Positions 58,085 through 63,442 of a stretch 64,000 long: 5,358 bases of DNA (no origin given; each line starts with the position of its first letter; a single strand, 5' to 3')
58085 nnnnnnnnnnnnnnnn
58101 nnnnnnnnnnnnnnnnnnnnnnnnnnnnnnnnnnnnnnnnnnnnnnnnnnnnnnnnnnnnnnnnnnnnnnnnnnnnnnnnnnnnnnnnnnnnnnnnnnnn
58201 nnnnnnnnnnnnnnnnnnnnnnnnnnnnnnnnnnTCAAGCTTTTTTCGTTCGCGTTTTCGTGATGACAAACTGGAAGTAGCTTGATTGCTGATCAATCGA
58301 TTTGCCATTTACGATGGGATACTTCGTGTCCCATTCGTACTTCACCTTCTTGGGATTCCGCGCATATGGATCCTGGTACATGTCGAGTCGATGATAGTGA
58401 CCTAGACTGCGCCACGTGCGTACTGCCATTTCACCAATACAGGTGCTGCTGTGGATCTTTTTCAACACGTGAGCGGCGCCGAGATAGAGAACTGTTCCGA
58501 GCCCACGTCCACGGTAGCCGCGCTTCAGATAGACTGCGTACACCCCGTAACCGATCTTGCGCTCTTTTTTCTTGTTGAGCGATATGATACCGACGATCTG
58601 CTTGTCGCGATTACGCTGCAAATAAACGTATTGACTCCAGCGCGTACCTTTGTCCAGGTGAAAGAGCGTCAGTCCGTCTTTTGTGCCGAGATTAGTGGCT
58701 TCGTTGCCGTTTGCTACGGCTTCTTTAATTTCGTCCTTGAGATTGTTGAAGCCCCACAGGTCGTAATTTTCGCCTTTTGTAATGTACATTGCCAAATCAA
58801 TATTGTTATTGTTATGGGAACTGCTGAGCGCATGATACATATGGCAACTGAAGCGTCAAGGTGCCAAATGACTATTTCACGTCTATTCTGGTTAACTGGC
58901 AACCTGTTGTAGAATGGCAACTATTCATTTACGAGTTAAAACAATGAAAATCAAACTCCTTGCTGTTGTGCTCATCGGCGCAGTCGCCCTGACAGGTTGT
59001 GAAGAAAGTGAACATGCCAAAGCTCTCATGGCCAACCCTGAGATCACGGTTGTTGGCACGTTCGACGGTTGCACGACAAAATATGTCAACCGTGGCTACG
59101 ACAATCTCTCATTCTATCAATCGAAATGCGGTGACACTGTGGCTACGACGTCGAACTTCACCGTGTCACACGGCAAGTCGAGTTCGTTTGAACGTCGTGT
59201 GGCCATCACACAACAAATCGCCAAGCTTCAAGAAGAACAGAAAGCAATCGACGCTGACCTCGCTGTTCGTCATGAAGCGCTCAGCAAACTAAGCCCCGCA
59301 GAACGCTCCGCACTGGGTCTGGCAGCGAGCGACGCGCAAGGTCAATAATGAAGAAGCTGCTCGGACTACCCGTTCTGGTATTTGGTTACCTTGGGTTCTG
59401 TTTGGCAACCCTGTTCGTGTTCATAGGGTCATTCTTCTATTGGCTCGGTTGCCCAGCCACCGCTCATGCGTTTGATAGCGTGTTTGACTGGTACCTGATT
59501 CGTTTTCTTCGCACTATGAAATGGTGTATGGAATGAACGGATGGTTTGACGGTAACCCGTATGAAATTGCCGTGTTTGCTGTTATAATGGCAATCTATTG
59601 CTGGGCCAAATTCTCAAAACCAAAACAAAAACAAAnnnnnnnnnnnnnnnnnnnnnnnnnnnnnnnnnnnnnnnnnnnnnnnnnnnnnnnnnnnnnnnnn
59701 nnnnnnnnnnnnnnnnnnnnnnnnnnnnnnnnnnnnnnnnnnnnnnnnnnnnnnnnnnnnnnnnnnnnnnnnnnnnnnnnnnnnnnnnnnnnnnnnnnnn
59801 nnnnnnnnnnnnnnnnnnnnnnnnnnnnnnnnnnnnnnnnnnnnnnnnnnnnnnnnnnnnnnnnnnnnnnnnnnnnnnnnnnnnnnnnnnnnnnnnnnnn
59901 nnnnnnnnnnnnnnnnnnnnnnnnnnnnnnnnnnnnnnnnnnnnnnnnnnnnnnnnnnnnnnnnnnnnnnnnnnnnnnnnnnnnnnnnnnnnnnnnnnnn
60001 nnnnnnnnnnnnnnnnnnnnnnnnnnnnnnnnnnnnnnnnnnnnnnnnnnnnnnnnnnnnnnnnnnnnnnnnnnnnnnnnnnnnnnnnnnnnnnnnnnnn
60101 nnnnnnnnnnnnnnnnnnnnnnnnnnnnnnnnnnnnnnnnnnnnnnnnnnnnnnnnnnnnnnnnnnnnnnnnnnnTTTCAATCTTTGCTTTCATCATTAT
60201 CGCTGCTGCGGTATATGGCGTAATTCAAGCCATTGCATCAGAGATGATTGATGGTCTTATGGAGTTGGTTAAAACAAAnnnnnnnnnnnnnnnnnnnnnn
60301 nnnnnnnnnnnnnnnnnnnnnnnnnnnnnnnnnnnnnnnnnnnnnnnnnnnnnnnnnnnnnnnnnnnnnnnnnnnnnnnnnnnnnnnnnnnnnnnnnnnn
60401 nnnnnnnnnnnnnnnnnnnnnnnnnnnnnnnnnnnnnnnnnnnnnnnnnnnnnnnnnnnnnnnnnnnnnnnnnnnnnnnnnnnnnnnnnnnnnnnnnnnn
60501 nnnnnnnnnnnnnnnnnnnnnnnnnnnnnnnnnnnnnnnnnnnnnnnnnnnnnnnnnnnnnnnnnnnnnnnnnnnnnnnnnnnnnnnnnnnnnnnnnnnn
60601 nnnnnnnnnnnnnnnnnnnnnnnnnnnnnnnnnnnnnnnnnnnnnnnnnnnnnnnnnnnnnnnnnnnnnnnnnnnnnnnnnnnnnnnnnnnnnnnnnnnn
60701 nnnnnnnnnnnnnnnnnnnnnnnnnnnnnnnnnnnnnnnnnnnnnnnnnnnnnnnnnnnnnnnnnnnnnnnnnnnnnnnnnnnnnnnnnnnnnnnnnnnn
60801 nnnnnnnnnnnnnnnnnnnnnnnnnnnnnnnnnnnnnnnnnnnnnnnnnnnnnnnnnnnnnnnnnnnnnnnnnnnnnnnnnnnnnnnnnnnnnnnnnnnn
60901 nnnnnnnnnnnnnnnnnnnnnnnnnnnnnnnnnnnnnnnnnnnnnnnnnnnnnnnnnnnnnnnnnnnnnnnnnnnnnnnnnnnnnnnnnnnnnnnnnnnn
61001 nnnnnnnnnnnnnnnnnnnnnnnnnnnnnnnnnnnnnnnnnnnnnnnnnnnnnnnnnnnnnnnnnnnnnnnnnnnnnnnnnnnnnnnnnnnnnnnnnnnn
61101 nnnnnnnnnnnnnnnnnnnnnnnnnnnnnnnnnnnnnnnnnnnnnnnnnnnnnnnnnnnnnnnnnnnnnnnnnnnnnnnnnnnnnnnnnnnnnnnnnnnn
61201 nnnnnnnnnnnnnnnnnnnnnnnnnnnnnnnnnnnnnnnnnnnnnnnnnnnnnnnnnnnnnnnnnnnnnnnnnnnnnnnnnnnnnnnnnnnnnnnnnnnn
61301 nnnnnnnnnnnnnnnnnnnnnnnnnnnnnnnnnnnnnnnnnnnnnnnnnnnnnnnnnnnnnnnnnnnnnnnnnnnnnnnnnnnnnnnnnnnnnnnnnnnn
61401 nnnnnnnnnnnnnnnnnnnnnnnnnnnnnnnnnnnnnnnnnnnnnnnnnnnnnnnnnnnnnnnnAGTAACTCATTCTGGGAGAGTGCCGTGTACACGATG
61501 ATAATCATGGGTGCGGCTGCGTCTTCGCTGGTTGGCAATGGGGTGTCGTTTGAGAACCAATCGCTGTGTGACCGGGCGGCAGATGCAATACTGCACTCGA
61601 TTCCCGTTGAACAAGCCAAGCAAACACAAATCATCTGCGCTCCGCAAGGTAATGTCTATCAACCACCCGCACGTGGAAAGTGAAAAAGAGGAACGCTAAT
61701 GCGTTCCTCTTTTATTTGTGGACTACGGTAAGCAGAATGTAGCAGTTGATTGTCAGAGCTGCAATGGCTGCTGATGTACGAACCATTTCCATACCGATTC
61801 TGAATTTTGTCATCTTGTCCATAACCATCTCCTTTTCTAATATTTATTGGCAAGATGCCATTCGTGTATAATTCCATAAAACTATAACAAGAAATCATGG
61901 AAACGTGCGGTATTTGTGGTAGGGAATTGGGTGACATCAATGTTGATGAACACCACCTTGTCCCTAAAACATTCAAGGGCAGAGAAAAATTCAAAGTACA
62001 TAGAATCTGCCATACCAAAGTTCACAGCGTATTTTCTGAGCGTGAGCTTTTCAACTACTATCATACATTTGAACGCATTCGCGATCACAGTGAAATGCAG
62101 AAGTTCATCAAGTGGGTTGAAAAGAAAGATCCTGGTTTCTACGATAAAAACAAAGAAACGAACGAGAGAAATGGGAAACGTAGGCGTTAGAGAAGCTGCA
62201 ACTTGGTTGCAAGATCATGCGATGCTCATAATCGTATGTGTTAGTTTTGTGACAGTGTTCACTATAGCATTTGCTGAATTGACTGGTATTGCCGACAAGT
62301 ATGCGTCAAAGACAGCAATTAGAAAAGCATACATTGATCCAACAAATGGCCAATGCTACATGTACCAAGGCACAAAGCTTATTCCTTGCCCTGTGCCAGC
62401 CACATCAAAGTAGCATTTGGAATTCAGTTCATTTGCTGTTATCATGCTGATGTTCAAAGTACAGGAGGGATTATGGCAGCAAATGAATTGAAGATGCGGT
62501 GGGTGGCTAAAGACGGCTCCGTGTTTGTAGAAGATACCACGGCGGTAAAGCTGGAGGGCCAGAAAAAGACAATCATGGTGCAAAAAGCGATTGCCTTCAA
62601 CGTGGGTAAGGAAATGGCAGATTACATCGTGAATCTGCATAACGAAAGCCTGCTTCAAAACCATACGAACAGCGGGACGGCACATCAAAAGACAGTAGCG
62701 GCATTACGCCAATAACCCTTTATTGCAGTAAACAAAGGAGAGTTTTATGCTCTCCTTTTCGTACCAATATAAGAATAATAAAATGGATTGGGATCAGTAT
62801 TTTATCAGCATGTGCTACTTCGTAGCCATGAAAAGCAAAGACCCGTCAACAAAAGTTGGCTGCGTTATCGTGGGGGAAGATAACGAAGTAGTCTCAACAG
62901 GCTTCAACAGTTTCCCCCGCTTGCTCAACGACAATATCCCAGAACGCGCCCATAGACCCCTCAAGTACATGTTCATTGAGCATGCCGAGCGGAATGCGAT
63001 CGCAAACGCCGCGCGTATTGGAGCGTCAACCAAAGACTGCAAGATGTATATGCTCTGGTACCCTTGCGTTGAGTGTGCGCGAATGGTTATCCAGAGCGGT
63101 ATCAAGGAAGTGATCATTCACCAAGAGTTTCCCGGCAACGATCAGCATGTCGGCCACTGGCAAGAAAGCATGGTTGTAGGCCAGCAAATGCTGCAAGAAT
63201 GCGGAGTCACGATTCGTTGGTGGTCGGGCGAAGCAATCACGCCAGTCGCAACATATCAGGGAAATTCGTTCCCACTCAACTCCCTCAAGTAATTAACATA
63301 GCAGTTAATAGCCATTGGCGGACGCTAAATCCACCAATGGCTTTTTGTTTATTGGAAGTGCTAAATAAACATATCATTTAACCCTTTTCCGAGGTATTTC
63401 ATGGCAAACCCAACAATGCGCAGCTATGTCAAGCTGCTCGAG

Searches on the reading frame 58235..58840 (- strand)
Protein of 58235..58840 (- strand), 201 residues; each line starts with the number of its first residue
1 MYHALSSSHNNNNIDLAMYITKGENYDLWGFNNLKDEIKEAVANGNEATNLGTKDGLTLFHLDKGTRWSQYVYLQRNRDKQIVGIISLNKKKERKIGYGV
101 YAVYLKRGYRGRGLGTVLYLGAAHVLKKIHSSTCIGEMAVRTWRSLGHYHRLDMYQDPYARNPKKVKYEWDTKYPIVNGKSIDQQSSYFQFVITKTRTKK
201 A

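Call 82: search_protein_families(library=pfam, proteins=[window:58235-58840:-], max_evalue=0.01)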
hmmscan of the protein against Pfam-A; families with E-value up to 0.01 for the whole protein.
window:58235-58840:- (201 aa): 3 families
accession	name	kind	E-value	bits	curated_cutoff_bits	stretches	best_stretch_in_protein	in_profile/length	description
PF00583.31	Acetyltransf_1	-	2.4e-06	28.3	20.7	1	71-131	33-93/116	Acetyltransferase (GNAT) family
PF13508.13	Acetyltransf_7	-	0.0014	19.4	27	1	78-122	10-53/84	Acetyltransferase (GNAT) domain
PF13673.13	Acetyltransf_10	-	0.0034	17.8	23.6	1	76-132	36-86/128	Acetyltransferase (GNAT) domain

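Call 98: search_protein_families(library=ncbifam, proteins=[window:58235-58840:-], max_evalue=0.001)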
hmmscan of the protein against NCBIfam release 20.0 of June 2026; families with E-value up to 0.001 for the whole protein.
window:58235-58840:- (201 aa): 1 family
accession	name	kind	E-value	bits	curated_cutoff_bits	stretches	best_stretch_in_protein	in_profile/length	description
NF040503.1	resist_ArsN1a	equivalog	0.00027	20.7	170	1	73-118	50-97/159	arsinothricin resistance N-acetyltransferase ArsN1 family A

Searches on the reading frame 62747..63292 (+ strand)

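Call 88: search_protein_families(library=phrogs, proteins=[window:62747-63292:+], max_evalue=0.001)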
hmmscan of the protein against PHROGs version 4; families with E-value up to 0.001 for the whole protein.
window:62747-63292:+ (181 aa): 5 families
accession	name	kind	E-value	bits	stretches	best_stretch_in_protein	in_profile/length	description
phrog_174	-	DNA, RNA and nucleotide metabolism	2.6e-39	136.9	1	5-162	106-250/384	dCMP deaminase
phrog_2369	-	DNA, RNA and nucleotide metabolism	5.4e-13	50.5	1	12-135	2-134/195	dCMP deaminase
phrog_9198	-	unknown function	2.8e-11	43.8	1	74-129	382-438/531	-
phrog_8118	-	unknown function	1.4e-05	25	0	79-133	479-534/577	-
phrog_20648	-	DNA, RNA and nucleotide metabolism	3.2e-05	24.3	1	35-126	26-119/311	dCMP deaminase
